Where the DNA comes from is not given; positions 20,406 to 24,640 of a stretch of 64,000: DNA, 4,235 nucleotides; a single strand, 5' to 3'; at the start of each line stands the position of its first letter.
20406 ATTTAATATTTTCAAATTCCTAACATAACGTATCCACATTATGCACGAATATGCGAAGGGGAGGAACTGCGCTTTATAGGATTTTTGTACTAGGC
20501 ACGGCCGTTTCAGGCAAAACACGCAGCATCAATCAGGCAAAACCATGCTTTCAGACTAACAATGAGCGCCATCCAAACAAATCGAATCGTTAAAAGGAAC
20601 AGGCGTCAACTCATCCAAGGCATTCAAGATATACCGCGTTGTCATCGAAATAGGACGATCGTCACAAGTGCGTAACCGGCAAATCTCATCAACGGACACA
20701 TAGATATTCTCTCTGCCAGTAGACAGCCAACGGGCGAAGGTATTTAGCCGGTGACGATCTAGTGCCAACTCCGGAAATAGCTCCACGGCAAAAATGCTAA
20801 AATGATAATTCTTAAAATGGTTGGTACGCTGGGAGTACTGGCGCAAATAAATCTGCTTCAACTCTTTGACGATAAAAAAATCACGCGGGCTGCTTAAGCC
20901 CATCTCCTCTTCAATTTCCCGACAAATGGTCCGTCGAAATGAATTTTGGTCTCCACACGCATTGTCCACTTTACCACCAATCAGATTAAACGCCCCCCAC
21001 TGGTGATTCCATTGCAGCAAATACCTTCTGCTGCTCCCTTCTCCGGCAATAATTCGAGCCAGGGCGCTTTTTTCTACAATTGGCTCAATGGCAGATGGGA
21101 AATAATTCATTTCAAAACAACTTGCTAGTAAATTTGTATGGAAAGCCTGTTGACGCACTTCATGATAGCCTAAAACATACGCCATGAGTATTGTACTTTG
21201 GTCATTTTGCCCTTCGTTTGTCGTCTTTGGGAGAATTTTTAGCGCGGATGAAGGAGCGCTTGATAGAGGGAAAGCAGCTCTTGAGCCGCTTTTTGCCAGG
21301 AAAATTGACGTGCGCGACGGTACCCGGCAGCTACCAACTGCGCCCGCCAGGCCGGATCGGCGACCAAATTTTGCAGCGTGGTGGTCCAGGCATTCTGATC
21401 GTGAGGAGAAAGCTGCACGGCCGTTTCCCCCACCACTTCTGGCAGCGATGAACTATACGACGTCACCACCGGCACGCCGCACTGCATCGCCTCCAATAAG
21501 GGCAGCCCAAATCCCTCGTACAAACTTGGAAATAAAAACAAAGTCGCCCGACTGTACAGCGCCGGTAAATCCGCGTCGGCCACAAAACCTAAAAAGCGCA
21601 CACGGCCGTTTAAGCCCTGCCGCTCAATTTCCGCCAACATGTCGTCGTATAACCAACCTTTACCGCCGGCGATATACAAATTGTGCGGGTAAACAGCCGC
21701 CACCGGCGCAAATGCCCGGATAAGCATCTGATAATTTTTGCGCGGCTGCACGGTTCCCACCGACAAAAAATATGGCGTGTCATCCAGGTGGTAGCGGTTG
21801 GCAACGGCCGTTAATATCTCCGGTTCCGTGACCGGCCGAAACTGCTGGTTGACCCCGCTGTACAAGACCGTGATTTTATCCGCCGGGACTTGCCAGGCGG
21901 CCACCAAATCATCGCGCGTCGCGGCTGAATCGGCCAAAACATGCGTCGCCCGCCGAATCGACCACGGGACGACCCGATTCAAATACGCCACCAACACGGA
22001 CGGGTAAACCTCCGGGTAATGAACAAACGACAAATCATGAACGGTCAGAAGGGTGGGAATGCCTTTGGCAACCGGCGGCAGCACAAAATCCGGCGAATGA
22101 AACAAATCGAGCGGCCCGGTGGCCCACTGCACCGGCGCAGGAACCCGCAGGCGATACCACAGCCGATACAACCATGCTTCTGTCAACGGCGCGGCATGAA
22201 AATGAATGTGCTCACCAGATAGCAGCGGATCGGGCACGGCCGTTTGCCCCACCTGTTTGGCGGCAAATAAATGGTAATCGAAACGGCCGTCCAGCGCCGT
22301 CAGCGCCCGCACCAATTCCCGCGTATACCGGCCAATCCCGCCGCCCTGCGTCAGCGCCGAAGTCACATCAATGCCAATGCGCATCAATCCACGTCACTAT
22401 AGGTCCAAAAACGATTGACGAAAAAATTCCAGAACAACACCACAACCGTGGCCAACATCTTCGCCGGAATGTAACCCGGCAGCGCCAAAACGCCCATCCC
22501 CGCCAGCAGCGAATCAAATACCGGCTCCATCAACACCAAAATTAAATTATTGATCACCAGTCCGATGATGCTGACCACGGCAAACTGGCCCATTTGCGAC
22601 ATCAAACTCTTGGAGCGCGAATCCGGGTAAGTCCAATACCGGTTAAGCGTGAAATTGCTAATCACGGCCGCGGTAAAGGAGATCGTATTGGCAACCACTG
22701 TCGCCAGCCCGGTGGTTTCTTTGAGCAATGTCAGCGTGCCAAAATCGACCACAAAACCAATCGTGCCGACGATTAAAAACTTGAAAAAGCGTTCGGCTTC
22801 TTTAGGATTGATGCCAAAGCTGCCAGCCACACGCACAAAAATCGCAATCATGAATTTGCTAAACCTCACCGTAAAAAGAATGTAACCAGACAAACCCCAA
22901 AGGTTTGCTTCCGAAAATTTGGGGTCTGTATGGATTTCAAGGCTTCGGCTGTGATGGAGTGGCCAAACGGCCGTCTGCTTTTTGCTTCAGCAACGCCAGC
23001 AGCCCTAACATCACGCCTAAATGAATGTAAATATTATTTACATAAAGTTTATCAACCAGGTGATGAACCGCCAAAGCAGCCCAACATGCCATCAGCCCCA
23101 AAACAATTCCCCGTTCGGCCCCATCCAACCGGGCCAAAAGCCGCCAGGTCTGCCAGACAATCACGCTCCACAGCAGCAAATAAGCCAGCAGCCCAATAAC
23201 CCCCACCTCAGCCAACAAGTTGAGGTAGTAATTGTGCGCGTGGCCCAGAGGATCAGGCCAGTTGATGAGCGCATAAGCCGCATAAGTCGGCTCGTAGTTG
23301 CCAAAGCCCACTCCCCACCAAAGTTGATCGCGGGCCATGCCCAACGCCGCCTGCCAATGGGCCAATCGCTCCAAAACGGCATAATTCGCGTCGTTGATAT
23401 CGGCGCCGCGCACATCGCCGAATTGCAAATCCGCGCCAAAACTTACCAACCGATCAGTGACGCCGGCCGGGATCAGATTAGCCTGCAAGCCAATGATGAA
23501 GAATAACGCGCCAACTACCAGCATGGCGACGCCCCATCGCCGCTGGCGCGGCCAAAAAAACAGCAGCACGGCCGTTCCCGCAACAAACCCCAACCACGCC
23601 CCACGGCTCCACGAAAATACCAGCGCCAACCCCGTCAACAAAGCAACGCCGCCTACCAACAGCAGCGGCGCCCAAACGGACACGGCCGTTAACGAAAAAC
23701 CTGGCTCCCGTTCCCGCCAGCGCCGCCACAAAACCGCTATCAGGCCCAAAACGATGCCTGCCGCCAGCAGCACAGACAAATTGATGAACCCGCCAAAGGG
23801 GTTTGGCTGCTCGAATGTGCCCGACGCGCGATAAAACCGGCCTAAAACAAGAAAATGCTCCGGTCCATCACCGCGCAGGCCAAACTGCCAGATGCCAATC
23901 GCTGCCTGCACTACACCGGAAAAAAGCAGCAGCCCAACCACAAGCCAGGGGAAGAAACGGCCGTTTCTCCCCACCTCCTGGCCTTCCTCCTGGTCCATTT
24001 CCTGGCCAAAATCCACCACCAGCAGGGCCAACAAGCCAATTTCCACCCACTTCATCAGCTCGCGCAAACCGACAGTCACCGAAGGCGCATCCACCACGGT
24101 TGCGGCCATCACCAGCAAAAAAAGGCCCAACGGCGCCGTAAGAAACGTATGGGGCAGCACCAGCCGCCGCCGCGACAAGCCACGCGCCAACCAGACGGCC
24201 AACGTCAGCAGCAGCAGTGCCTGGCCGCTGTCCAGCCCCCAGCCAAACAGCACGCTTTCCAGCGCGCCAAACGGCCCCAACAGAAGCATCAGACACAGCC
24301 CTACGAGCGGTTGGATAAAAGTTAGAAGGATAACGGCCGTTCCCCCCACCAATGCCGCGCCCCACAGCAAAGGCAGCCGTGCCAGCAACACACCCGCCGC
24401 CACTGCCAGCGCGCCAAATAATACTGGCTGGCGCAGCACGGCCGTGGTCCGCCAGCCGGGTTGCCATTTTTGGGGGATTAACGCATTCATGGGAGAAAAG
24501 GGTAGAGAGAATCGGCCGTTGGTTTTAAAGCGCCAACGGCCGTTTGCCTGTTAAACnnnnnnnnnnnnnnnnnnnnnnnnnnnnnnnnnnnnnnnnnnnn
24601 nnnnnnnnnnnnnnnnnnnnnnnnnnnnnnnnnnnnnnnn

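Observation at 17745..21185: Modular paralogy: gene A resembles the Nudix module of B, and gene C resembles the ATPase of B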

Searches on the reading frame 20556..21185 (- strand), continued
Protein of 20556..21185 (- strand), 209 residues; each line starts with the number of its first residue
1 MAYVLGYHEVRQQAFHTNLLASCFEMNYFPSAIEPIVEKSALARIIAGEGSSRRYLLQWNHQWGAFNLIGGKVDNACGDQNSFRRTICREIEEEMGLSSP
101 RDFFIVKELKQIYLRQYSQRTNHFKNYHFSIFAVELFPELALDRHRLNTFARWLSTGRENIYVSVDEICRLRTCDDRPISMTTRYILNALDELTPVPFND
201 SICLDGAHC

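Call 60: search_protein_representatives(alignment_id=A4)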
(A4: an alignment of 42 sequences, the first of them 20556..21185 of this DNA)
Query: 42 sequences, 221 profile positions. Proteins with E-value up to 0.001 (for the whole library): 390; up to 1e-10: 176; up to 1e-30: 31. The best 150 are listed.
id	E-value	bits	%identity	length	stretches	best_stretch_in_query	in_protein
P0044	3.0e-92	324.2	-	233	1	1-219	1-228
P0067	2.3e-82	291.8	-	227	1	23-217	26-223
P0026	5.4e-82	290.7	-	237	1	21-218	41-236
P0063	2.6e-79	281.9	-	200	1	56-218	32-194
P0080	3.6e-79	281.4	-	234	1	34-217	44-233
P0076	1.4e-78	279.5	-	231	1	43-217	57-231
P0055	7.4e-78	277.1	-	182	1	60-216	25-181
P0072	7.8e-78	277.1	-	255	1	51-219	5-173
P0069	3.3e-75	268.5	-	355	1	56-218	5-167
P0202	2.2e-73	262.5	-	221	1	19-215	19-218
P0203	7.5e-72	257.5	-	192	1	51-217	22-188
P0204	4.8e-69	248.3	-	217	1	57-216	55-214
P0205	5.5e-68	244.8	-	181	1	56-218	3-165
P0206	7.5e-68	244.4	-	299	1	54-218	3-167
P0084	9.1e-67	240.9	-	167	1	49-212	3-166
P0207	4.1e-60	219.1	-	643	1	47-218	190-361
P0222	2.4e-28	115.2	-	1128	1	41-217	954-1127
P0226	4.9e-25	104.4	-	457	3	62-218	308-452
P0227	1.2e-24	103.2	-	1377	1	53-217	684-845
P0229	3.5e-20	88.5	-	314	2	42-211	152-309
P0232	3.7e-19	85.2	-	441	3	47-214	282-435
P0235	8.5e-19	84.0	-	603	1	62-213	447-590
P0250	4.7e-17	78.3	-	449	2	60-209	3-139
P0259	7.4e-16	74.4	-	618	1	61-212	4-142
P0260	7.9e-16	74.3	-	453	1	63-212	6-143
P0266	1.8e-15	73.1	-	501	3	63-216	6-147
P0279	1.2e-14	70.4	-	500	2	58-211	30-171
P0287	2.4e-14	69.5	-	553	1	63-178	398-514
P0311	4.7e-13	65.2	-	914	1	60-210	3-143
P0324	1.3e-12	63.8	-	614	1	24-160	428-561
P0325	1.4e-12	63.7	-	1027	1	60-168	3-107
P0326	1.4e-12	63.7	-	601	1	61-213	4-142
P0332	3.6e-12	62.3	-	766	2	70-127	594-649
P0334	6.9e-12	61.4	-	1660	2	73-170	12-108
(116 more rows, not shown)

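Call 61: search_protein_families(library=pfam, proteins=[P0207, P0222, P0226, P0235, P0229, P0259, P0311, P0325, P0334, P0206], max_evalue=0.001)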
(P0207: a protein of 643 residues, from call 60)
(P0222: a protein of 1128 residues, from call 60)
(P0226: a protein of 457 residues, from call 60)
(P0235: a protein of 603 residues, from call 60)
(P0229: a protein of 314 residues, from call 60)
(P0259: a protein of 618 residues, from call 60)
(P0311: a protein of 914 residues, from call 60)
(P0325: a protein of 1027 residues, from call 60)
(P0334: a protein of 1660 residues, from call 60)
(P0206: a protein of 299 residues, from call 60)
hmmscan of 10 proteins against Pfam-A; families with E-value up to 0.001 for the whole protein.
P0207 (643 aa): 3 families
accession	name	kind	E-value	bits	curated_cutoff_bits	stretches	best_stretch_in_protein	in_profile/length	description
PF19974.5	TCAD9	-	3.1e-13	50.1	40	1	6-136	299-404/429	Ternary complex associated domain 9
PF01636.29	APH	-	2.8e-06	27.7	23.2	1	6-46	170-209/239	Phosphotransferase enzyme family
PF13401.12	AAA_22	-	8.5e-05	23.3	27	1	523-641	6-98/130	AAA domain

P0222 (1128 aa): 11 families
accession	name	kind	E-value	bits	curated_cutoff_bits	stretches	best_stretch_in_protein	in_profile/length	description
PF00069.31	Pkinase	-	2.3e-53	181.7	31.7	1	9-240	1-234/263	Protein kinase domain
PF07714.23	PK_Tyr_Ser-Thr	-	6.2e-32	111.3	23.1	1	13-204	5-202/258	Protein tyrosine and serine/threonine kinase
PF19974.5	TCAD9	-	3.5e-17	63.1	40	1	763-848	299-372/429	Ternary complex associated domain 9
PF01636.29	APH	-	3e-11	44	23.2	1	763-803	170-209/239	Phosphotransferase enzyme family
PF03109.22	ABC1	-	1.9e-09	37.5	22.9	1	41-155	109-216/244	ABC1 atypical kinase-like domain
PF06293.20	Kdo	-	7.5e-08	32.5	21.3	0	763-790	139-168/207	Lipopolysaccharide kinase (Kdo/WaaP) family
PF01163.29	RIO1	-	2.9e-07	30.7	22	0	758-792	121-152/187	RIO domain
PF17667.7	Pkinase_fungal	-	6.1e-06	25.6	24.1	1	111-181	292-369/387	Fungal protein kinase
PF00293.34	NUDIX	-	7.7e-05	23.2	21.1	1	977-1103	5-119/134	NUDIX domain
PF02958.26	EcKL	-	0.00015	21.7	22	1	764-801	218-258/294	Ecdysteroid kinase-like family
PF03709.21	OKR_DC_1_N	-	0.00037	21.1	29.3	0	281-340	17-75/111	Orn/Lys/Arg decarboxylase, N-terminal domain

P0226 (457 aa): 1 family
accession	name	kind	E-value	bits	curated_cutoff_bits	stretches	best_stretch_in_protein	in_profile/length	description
PF00293.34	NUDIX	-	5.7e-11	43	21.1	1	314-425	10-118/134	NUDIX domain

P0235 (603 aa): 3 families
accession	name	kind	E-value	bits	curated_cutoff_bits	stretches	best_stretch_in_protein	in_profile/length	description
PF00591.27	Glycos_transf_3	-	1.1e-33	117.5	27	1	78-304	4-252/253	Glycosyl transferase family, a/b domain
PF02885.22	Glycos_trans_3N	-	2.4e-19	69.3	26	1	5-66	2-63/63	Glycosyl transferase family, helical bundle domain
PF07831.19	PYNP_C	-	4.2e-06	26.8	27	1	344-413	1-68/75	Pyrimidine nucleoside phosphorylase C-terminal domain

P0229 (314 aa): 1 family
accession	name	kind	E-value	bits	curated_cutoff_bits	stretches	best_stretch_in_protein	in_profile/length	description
PF00293.34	NUDIX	-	4e-12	46.7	21.1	1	174-296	5-126/134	NUDIX domain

P0259 (618 aa): 2 families
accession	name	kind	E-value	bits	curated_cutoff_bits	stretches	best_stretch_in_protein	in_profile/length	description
PF19974.5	TCAD9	-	8.6e-14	52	40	1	420-541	292-402/429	Ternary complex associated domain 9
PF00293.34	NUDIX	-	4.6e-10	40.1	21.1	1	18-123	15-122/134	NUDIX domain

P0311 (914 aa): 6 families
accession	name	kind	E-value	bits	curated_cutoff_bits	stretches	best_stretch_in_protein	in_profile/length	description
PF19974.5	TCAD9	-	1.2e-21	77.8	40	2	413-595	292-421/429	Ternary complex associated domain 9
PF20308.4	TPR-S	-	4.3e-12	46.9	27.6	1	686-790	19-102/102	Tetratricopeptide Repeats-Sensor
PF00293.34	NUDIX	-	3.1e-09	37.4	21.1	1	25-78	20-77/134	NUDIX domain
PF13424.12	TPR_12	-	2.4e-05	24.8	30.1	0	785-850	8-74/77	Tetratricopeptide repeat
PF07719.23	TPR_2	-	0.00067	20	27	0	823-849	3-29/34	Tetratricopeptide repeat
PF00515.34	TPR_1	-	0.00085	19.5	27.8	0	827-849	7-29/34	Tetratricopeptide repeat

P0325 (1027 aa): 6 families
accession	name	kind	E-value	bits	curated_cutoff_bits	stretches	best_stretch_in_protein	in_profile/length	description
PF13271.11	DUF4062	-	2.6e-09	37.6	24.7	1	164-266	1-68/82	Domain of unknown function (DUF4062)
PF00293.34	NUDIX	-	5.5e-08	33.3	21.1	1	8-122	17-120/134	NUDIX domain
PF13191.12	AAA_16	-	2.7e-07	31.7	32.6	1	434-575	2-158/167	AAA ATPase domain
PF24883.2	NPHP3_N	-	4.1e-07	30.8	24.8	1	460-572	25-146/164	Nephrocystin 3, N-terminal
PF05729.18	NACHT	-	3.5e-05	24.1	26.7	0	465-613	8-155/167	NACHT domain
PF13401.12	AAA_22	-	0.00046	20.9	27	0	460-577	8-109/130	AAA domain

P0334 (1660 aa): 2 families
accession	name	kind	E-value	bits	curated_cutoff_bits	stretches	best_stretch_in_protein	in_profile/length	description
PF19974.5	TCAD9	-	2.1e-13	50.7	40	1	500-616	256-348/429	Ternary complex associated domain 9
PF00293.34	NUDIX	-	1e-06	29.2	21.1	1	5-125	4-127/134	NUDIX domain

P0206 (299 aa): 4 families
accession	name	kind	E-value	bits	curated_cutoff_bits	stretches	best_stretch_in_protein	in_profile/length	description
PF13426.13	PAS_9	-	2.3e-08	34.7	27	1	202-276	4-76/103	PAS domain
PF00293.34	NUDIX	-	4.8e-07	30.3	21.1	1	17-130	9-117/134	NUDIX domain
PF08447.18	PAS_3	-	1.3e-05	25.8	25.6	1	213-294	2-85/89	PAS fold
PF00989.32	PAS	-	0.00033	21.1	22.6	1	207-296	18-108/113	PAS fold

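Call 71: search_protein_families(library=pfam, proteins=[P0227, P0232, P0250, P0260, P0266, P0279, P0287, P0324, P0326, P0332], max_evalue=0.0001)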
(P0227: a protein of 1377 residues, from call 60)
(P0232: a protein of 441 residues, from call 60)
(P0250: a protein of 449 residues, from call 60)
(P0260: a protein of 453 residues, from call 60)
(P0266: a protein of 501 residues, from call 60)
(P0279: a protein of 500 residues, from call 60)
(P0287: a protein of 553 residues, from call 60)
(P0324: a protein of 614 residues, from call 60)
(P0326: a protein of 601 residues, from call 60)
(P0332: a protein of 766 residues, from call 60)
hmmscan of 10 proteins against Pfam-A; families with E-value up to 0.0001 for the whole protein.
P0227 (1377 aa): 3 families
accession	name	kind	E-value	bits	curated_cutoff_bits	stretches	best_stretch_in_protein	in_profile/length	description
PF19974.5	TCAD9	-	1e-08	35.2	40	1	275-649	108-426/429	Ternary complex associated domain 9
PF13401.12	AAA_22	-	3.6e-07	31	27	1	1009-1164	5-127/130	AAA domain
PF13191.12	AAA_16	-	2.2e-05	25.4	32.6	1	990-1135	3-147/167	AAA ATPase domain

P0232 (441 aa): 1 family
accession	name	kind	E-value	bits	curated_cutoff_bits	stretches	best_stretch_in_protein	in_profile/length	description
PF00293.34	NUDIX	-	2.1e-13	50.9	21.1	1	297-360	14-67/134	NUDIX domain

P0250 (449 aa): 1 family
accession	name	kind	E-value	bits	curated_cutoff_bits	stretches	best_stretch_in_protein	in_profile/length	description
PF00293.34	NUDIX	-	8.9e-11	42.4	21.1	1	4-132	13-130/134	NUDIX domain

P0260 (453 aa): 1 family
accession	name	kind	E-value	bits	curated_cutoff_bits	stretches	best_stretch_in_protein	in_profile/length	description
PF00293.34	NUDIX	-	1.7e-11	44.7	21.1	1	6-122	6-118/134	NUDIX domain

P0266 (501 aa): 1 family
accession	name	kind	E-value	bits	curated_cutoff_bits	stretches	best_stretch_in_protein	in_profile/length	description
PF00293.34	NUDIX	-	6.6e-11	42.8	21.1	1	21-96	23-92/134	NUDIX domain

P0279 (500 aa): 1 family
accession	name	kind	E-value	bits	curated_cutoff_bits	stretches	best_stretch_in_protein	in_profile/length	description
PF00293.34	NUDIX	-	8.3e-15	55.4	21.1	1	39-156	9-124/134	NUDIX domain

P0287 (553 aa): 2 families
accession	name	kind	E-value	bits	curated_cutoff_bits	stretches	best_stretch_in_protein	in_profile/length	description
PF00591.27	Glycos_transf_3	-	3e-36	125.8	27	1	30-255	6-252/253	Glycosyl transferase family, a/b domain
PF07831.19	PYNP_C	-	9.1e-05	22.5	27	0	296-368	2-73/75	Pyrimidine nucleoside phosphorylase C-terminal domain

P0324 (614 aa): 8 families
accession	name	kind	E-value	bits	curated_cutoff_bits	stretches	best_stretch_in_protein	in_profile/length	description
PF00158.32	Sigma54_activat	-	1.2e-36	126.4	20.2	1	231-374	23-163/168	Sigma-54 interaction domain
PF25601.1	AAA_lid_14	-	1.5e-14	54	27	1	386-444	3-61/87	AAA+ ATPase lid domain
PF00293.34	NUDIX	-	9.1e-09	35.9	21.1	1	465-585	2-121/134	NUDIX domain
PF14532.12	Sigma54_activ_2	-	3.4e-08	34.2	25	1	223-382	15-138/138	Sigma-54 interaction domain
PF00004.35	AAA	-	3.9e-06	27.8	21.2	1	233-362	1-119/131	ATPase family associated with various cellular activities (AAA)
PF13401.12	AAA_22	-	7.4e-06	26.7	27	1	231-277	6-49/130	AAA domain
PF13191.12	AAA_16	-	2.3e-05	25.4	32.6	0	209-287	4-85/167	AAA ATPase domain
PF07728.20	AAA_5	-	5.1e-05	23.7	22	0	233-355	2-124/139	AAA domain (dynein-related subfamily)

P0326 (601 aa): 5 families
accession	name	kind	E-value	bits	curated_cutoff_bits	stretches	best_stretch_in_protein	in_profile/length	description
PF13676.11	TIR_2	-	1.4e-16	61.5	28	1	150-284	2-111/122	TIR domain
PF00293.34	NUDIX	-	1.3e-07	32.2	21.1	1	6-129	5-128/134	NUDIX domain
PF01582.25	TIR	-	7.6e-07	29.5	21.3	1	149-237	4-84/179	TIR domain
PF13191.12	AAA_16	-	1.3e-06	29.5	32.6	1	331-454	1-148/167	AAA ATPase domain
PF01637.24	ATPase_2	-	1.3e-05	25.5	33.2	1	332-457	1-126/225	ATPase domain predominantly from Archaea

P0332 (766 aa): 0 families
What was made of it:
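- The same Nudix clade is also fused to TIR+STAND and to DUF4062+NACHT (calls 60, 61, 71). The same Nudix clade is fused to TIR, NACHT and TPR-S modules elsewhere (calls 61, 71).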

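Call 75: search_protein_families(library=ncbifam, proteins=[window:20556-21185:-], max_evalue=0.01)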
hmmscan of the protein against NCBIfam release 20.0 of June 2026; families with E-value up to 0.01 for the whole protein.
window:20556-21185:- (209 aa): 0 families

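Call 80: search_protein_families(library=phrogs, proteins=[window:20556-21185:-], max_evalue=0.01)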
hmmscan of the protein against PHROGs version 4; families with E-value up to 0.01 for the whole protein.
window:20556-21185:- (209 aa): 0 families

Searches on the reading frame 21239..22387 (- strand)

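Call 10: search_protein_families(library=pfam, proteins=[window:21239-22387:-], max_evalue=0.01)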
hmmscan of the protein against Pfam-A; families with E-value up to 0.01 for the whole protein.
window:21239-22387:- (382 aa): 6 families
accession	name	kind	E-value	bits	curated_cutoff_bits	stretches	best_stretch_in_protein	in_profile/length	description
PF00534.26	Glycos_transf_1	-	9.6e-32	110.3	26.4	1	202-357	13-171/172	Glycosyl transferases group 1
PF13692.12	Glyco_trans_1_4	-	3.1e-30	105.8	27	1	205-344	2-142/142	Glycosyl transferases group 1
PF13439.12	Glyco_transf_4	-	7e-19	68.9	28.5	1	16-181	2-168/170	Glycosyltransferase Family 4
PF13579.12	Glyco_trans_4_4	-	2.1e-13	51.4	29.7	1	16-176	1-156/158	Glycosyl transferase 4-like domain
PF20706.3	GT4-conflict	-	2.1e-13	50.5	26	1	201-371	194-385/385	Family 4 Glycosyltransferase in conflict systems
PF13524.12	Glyco_trans_1_2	-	5e-11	43.2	25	1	227-372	7-143/144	Glycosyl transferase-like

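Call 11: search_protein_families(library=padloc, proteins=[window:21239-22387:-], max_evalue=0.01)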
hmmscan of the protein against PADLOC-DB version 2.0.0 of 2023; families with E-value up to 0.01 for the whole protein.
window:21239-22387:- (382 aa): 0 families

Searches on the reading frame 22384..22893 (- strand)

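Call 10: search_protein_families(library=pfam, proteins=[window:22384-22893:-], max_evalue=0.01)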
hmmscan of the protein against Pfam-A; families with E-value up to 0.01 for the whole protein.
window:22384-22893:- (169 aa): 1 family
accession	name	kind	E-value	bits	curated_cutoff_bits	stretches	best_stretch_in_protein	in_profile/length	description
PF04138.20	GtrA_DPMS_TM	-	5.4e-27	94.8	26.1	1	38-164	1-116/117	GtrA/DPMS, transmembrane domain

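Call 11: search_protein_families(library=padloc, proteins=[window:22384-22893:-], max_evalue=0.01)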
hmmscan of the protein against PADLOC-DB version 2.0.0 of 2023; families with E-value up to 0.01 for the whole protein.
window:22384-22893:- (169 aa): 0 families

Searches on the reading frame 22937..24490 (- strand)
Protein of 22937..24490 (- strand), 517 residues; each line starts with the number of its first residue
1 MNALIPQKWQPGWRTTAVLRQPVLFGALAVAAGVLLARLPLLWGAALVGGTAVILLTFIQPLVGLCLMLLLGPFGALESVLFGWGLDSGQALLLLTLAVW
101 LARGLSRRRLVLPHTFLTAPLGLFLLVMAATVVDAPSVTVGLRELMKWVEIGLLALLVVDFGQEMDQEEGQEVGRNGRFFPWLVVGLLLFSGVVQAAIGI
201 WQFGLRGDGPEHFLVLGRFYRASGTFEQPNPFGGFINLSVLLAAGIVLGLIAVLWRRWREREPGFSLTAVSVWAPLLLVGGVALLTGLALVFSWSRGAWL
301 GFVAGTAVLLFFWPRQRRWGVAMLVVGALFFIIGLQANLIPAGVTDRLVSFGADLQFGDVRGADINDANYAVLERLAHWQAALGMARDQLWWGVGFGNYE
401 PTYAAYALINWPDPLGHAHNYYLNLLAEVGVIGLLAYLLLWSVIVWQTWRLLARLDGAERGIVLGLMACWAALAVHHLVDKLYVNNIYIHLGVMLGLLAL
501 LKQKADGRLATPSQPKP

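Call 10: search_protein_families(library=pfam, proteins=[window:22937-24490:-], max_evalue=0.01)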
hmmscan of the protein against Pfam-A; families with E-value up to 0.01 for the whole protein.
window:22937-24490:- (517 aa): 1 family
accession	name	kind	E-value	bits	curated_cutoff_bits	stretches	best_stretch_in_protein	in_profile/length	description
PF04932.20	Wzy_C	-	9.1e-24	84.4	31.7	1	282-438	2-149/149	O-Antigen ligase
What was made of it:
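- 21239..25540 (-): Context: same-strand upstream genes GT4 glycosyltransferase (21239-22387), GtrA-like (22384-22893), Wzy_C/O-antigen-ligase-like (22937-24490) and NAD-dependent sugar epimerase/dehydratase (24557-25540). Pfam (call 10).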

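Call 11: search_protein_families(library=padloc, proteins=[window:22937-24490:-], max_evalue=0.01)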
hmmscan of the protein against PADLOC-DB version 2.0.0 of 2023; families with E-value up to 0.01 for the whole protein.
window:22937-24490:- (517 aa): 0 families
